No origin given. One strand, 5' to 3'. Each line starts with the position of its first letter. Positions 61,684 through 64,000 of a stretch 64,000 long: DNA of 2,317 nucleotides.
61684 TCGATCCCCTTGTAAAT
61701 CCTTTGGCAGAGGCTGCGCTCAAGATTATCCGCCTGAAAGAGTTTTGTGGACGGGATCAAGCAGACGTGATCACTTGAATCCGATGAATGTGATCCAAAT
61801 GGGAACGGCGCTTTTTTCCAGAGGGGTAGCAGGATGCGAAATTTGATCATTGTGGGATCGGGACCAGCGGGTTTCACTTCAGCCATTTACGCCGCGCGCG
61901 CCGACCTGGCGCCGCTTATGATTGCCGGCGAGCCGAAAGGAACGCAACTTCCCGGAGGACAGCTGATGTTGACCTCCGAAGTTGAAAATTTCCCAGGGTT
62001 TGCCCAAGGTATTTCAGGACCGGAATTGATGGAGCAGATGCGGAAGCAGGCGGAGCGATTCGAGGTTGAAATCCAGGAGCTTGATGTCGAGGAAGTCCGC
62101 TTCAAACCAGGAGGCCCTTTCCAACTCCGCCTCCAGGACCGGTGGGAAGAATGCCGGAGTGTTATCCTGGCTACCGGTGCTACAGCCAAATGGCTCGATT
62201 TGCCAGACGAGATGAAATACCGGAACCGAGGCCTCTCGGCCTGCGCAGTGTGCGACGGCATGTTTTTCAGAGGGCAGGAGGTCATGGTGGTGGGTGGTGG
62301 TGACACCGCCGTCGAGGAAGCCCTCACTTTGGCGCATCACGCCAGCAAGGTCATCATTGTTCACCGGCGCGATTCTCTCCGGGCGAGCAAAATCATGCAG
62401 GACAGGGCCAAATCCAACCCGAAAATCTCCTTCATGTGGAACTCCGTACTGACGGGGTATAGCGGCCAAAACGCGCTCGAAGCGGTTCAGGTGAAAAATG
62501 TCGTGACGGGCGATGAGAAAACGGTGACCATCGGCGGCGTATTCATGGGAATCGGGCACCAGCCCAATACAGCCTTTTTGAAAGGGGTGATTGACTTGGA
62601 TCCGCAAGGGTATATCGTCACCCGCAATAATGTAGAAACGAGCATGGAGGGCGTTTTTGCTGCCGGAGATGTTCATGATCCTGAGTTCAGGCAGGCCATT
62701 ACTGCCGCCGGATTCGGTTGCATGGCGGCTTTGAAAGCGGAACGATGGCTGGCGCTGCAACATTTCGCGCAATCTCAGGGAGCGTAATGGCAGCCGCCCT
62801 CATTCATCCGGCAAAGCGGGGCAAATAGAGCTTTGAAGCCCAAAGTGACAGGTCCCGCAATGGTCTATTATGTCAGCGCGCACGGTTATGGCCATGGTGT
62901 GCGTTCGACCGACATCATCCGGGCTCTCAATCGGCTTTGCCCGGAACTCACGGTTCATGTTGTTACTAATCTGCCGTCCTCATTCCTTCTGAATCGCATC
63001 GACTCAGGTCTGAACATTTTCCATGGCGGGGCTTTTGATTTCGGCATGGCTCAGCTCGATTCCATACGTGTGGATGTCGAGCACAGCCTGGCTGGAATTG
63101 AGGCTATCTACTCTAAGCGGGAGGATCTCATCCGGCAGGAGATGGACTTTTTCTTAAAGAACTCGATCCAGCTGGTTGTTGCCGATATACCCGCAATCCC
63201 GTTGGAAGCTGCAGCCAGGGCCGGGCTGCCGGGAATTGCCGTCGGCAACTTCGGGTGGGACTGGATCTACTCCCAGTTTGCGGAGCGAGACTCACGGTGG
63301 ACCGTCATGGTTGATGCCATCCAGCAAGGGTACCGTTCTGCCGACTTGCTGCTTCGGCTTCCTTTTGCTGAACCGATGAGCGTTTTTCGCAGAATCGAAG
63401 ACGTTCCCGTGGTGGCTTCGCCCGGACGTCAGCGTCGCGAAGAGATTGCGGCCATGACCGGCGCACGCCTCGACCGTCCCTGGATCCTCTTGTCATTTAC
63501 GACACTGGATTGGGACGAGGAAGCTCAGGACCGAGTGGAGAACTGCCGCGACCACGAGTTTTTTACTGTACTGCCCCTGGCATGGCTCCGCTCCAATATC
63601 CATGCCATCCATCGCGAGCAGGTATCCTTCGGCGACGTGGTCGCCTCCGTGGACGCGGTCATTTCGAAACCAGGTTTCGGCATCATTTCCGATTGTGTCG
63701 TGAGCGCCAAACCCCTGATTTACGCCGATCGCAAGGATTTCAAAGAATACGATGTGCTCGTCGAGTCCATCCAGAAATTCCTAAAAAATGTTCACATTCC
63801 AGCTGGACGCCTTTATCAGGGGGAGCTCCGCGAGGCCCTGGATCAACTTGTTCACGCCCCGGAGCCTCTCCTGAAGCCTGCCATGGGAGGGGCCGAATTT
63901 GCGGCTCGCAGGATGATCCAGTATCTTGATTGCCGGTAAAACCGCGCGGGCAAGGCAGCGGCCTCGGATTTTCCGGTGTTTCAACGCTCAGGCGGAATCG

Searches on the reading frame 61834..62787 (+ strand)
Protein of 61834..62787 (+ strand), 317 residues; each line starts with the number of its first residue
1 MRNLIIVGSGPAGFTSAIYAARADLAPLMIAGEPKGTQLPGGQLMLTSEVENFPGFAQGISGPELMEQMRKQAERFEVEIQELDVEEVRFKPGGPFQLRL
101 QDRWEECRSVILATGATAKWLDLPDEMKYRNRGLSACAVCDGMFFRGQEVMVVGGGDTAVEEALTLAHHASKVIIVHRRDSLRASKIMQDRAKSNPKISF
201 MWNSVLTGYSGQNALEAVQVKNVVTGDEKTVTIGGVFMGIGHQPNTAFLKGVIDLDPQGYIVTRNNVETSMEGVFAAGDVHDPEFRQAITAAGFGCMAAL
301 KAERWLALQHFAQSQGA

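Call 51: search_protein_families(library=pfam, proteins=[window:61834-62787:+], max_evalue=0.0001)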
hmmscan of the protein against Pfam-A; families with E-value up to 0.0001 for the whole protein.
window:61834-62787:+ (317 aa): 5 families
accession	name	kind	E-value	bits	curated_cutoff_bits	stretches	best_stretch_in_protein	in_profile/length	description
PF07992.20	Pyr_redox_2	-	1.7e-47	162.7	26.1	1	3-292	2-288/291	Pyridine nucleotide-disulphide oxidoreductase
PF13738.12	Pyr_redox_3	-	1.1e-21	77.9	30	1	58-278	76-305/305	Pyridine nucleotide-disulphide oxidoreductase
PF00070.33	Pyr_redox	-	5e-15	56.2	22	1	150-221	2-80/82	Pyridine nucleotide-disulphide oxidoreductase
PF03486.20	HI0933_like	-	6.4e-06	26.2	50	0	3-30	2-29/244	HI0933-like protein Rossmann domain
PF12831.13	FAD_oxidored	-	1.3e-05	25.2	27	0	4-31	2-29/416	FAD dependent oxidoreductase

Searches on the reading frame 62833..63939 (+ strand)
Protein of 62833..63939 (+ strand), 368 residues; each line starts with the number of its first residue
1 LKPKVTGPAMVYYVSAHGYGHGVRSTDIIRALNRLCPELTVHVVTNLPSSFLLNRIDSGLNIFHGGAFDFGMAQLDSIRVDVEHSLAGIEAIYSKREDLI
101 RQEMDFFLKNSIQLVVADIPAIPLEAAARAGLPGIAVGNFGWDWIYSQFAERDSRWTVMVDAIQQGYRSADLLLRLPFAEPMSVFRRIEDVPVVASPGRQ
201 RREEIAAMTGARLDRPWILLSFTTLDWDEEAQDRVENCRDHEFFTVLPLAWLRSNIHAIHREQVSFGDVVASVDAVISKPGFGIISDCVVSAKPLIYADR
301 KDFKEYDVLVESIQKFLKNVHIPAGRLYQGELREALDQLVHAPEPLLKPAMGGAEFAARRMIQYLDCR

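Call 51: search_protein_families(library=pfam, proteins=[window:62833-63939:+], max_evalue=0.0001)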
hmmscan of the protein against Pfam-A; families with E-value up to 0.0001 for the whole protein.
window:62833-63939:+ (368 aa): 1 family
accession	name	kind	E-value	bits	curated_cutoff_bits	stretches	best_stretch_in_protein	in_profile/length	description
PF13528.12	Glyco_trans_1_3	-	7e-05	22.6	25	0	10-139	3-123/322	Glycosyl transferase family 1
